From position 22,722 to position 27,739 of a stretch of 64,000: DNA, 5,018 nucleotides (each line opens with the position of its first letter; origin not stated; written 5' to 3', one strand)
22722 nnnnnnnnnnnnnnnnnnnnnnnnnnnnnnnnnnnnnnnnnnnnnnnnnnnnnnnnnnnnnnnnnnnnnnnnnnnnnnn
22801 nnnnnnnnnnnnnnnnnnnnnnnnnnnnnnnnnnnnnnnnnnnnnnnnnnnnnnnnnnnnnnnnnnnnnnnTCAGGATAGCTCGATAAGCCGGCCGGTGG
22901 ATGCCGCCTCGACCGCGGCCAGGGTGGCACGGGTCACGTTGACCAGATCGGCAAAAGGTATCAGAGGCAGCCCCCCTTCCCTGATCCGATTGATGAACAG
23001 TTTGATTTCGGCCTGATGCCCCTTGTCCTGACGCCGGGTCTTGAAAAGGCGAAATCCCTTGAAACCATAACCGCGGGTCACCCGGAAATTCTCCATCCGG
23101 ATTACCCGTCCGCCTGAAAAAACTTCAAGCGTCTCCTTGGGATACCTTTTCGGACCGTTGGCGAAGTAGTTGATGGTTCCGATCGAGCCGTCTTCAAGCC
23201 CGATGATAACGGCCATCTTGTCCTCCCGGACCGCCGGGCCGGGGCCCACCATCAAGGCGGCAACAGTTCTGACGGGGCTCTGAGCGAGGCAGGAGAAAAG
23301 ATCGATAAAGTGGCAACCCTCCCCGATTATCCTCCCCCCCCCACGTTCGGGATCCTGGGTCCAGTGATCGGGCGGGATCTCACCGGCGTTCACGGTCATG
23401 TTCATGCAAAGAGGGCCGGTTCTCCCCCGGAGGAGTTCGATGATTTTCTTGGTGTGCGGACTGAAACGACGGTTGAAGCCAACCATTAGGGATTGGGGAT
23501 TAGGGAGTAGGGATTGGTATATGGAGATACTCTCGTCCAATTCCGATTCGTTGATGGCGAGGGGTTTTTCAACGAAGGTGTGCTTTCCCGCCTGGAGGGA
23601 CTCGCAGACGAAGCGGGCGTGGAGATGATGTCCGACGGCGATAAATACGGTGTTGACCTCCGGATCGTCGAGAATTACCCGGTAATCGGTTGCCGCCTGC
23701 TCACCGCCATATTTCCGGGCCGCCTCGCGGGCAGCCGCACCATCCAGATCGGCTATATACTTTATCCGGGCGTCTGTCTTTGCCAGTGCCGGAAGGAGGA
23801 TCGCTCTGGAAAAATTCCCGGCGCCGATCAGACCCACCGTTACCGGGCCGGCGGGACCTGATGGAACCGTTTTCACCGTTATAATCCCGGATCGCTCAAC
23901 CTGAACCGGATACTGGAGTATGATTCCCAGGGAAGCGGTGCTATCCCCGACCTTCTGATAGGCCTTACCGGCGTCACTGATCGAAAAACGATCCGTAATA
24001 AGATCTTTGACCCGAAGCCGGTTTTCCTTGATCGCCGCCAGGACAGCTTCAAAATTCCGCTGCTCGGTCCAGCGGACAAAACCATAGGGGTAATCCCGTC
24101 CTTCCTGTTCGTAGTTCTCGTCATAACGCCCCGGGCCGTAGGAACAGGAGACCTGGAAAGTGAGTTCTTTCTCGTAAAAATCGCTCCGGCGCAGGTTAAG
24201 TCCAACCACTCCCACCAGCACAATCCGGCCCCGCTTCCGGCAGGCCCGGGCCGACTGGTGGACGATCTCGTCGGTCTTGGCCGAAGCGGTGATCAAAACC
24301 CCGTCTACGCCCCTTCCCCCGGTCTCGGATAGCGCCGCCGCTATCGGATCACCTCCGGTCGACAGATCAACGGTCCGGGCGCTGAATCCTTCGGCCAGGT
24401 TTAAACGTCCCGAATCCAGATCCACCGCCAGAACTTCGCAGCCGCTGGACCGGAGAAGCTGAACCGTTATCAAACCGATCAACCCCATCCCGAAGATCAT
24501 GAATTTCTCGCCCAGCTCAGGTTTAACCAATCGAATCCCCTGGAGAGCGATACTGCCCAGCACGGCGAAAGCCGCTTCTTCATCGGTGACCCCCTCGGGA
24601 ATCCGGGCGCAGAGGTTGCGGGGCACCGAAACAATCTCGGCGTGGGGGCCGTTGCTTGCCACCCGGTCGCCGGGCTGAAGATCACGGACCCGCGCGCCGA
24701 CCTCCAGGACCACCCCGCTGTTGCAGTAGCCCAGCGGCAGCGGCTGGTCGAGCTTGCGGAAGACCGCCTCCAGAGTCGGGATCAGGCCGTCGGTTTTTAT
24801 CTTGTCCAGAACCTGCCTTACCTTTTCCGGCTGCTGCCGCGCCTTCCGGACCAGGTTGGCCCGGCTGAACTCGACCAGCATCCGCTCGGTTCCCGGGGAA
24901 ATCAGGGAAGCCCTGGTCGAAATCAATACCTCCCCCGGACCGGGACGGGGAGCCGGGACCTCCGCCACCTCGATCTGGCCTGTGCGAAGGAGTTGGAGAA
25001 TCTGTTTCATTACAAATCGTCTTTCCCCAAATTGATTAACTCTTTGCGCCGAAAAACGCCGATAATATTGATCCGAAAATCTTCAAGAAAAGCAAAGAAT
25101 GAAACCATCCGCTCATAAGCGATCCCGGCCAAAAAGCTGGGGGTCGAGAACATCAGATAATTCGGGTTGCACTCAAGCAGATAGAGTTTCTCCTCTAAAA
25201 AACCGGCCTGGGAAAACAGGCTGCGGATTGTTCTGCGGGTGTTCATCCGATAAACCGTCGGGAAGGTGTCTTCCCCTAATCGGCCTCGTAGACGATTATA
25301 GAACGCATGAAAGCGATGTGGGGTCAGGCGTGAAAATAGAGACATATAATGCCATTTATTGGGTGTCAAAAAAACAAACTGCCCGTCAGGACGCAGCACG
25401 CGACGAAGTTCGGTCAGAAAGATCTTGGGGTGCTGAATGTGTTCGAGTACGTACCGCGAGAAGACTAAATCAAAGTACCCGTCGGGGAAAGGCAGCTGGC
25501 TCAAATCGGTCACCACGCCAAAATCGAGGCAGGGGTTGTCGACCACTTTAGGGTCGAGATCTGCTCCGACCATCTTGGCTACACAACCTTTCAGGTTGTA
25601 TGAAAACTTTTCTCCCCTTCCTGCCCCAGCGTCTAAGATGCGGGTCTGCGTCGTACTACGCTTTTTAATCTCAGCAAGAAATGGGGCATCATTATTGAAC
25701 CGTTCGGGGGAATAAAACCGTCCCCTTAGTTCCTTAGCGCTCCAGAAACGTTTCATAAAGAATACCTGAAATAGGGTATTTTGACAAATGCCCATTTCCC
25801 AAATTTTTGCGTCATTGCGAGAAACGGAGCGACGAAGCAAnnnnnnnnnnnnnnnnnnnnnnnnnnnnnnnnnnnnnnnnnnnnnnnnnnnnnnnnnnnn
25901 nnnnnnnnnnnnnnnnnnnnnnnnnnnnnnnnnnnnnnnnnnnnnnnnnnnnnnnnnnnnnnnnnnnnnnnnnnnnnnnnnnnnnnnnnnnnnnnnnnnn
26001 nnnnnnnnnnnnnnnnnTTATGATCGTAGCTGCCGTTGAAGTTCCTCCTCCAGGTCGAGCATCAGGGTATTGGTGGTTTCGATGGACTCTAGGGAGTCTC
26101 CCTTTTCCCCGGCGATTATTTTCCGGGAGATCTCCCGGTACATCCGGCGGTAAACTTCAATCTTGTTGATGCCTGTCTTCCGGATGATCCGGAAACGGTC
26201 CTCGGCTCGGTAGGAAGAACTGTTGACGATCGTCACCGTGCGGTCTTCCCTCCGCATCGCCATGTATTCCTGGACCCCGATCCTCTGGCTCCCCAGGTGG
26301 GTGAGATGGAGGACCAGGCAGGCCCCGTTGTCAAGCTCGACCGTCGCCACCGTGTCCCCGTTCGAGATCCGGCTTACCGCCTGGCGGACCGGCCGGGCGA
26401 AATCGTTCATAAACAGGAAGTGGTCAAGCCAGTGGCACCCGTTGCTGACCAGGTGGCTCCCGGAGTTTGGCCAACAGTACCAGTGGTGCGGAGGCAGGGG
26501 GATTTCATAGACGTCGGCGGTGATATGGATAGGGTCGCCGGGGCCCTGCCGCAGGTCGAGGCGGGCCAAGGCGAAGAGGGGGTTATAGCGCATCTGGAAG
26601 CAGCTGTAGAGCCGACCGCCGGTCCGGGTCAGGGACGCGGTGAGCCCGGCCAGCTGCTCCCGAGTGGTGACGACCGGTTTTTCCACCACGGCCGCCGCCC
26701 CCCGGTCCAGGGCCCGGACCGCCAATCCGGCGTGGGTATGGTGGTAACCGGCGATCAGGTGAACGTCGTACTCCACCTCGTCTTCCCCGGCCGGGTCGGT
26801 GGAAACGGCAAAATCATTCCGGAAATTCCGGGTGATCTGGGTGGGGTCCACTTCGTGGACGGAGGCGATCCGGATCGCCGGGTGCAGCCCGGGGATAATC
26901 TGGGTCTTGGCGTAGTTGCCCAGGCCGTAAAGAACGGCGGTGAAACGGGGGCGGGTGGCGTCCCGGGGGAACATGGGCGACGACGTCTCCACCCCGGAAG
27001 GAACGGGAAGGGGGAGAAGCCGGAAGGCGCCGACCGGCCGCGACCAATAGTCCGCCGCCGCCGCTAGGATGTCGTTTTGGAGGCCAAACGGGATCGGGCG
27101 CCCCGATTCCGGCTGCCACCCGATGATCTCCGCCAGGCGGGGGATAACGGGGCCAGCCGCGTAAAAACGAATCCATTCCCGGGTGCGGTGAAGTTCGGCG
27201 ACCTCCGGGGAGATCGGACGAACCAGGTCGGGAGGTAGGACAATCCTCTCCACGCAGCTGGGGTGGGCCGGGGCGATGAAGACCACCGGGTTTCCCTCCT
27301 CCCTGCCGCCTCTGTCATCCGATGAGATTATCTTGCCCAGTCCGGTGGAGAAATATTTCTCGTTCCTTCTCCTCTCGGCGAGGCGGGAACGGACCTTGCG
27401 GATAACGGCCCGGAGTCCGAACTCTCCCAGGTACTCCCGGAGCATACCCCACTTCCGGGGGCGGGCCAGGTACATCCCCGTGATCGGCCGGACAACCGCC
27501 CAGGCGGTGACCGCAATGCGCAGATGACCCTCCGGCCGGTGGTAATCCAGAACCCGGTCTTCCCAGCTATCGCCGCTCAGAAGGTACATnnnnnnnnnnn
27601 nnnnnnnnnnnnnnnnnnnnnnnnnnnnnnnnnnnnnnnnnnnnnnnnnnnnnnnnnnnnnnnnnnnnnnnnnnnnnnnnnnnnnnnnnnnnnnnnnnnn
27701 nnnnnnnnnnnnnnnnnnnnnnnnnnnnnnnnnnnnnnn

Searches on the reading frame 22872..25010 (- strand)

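Call 10: search_protein_families(library=pfam, proteins=[window:22872-25010:-], max_evalue=0.001)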
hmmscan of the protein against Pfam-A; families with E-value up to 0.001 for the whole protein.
window:22872-25010:- (712 aa): 6 families
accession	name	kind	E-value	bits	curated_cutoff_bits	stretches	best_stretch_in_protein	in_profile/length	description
PF01408.29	GFO_IDH_MocA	-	1e-16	62.1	24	1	391-496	2-107/120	Oxidoreductase family, NAD-binding Rossmann fold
PF00107.32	ADH_zinc_N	-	7e-14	52.3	31.8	1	178-298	2-122/129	Zinc-binding dehydrogenase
PF22725.1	GFO_IDH_MocA_C3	-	1.2e-08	35.5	27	1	545-631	27-117/124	GFO/IDH/MocA C-terminal domain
PF02894.22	GFO_IDH_MocA_C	-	2.8e-07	31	22.9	1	549-616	31-103/218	Oxidoreductase family, C-terminal alpha/beta domain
PF13602.12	ADH_zinc_N_2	-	8.3e-06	27.2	27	1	227-356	16-125/134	Zinc-binding dehydrogenase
PF08240.17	ADH_N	-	0.00032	21.3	23.5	0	85-134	28-99/104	Alcohol dehydrogenase GroES-like domain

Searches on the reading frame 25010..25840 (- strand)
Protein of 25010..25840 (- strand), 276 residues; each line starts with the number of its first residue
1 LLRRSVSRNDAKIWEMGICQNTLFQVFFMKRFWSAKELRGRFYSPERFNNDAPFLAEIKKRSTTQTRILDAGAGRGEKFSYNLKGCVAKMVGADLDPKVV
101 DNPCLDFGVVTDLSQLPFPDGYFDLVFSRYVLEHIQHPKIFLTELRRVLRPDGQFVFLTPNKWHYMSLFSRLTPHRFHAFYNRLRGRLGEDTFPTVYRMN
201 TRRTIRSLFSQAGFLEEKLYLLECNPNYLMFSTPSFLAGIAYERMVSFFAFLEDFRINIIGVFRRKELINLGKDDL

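Call 10: search_protein_families(library=pfam, proteins=[window:25010-25840:-], max_evalue=0.001)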
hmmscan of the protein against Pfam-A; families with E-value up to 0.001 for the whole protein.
window:25010-25840:- (276 aa): 7 families
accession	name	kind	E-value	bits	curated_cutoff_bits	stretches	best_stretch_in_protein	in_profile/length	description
PF08241.18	Methyltransf_11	-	1.3e-18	67.9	21.2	1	69-157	1-95/95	Methyltransferase domain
PF13489.12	Methyltransf_23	-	5.9e-18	65.6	27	1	56-214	14-159/164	Methyltransferase domain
PF13649.12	Methyltransf_25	-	9.3e-12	45.9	27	1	68-153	1-97/97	Methyltransferase domain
PF13847.12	Methyltransf_31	-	9.2e-10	38.8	27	1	65-161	4-113/145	Methyltransferase domain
PF08242.18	Methyltransf_12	-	2.2e-07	31.9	30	1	69-155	1-98/98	Methyltransferase domain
PF03141.22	Methyltransf_29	-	4.9e-05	22.5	23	1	114-160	173-220/506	Putative S-adenosyl-L-methionine-dependent methyltransferase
PF20922.3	Anamorsin_N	-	0.00016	21.9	27.1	1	98-157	27-87/163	Anamorsin, N-terminal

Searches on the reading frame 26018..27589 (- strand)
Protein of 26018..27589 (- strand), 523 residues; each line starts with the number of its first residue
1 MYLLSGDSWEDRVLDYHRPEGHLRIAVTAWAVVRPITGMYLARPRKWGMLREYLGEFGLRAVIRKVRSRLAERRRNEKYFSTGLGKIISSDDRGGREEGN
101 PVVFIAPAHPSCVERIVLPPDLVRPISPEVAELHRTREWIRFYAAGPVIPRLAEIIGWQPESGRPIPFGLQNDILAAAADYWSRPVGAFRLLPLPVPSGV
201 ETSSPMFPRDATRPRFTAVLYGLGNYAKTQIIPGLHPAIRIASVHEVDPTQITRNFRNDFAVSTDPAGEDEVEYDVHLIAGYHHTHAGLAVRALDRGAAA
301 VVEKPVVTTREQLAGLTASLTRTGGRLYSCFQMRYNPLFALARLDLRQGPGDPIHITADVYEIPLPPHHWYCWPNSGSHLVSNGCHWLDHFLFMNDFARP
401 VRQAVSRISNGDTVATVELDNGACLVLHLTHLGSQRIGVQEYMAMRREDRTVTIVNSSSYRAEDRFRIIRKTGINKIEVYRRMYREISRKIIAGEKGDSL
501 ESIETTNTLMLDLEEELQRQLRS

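Call 10: search_protein_families(library=pfam, proteins=[window:26018-27589:-], max_evalue=0.001)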
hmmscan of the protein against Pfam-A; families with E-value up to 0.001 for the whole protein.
window:26018-27589:- (523 aa): 1 family
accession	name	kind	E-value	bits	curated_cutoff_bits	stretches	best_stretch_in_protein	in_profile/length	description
PF01408.29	GFO_IDH_MocA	-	1.2e-05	26.5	24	1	219-327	4-116/120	Oxidoreductase family, NAD-binding Rossmann fold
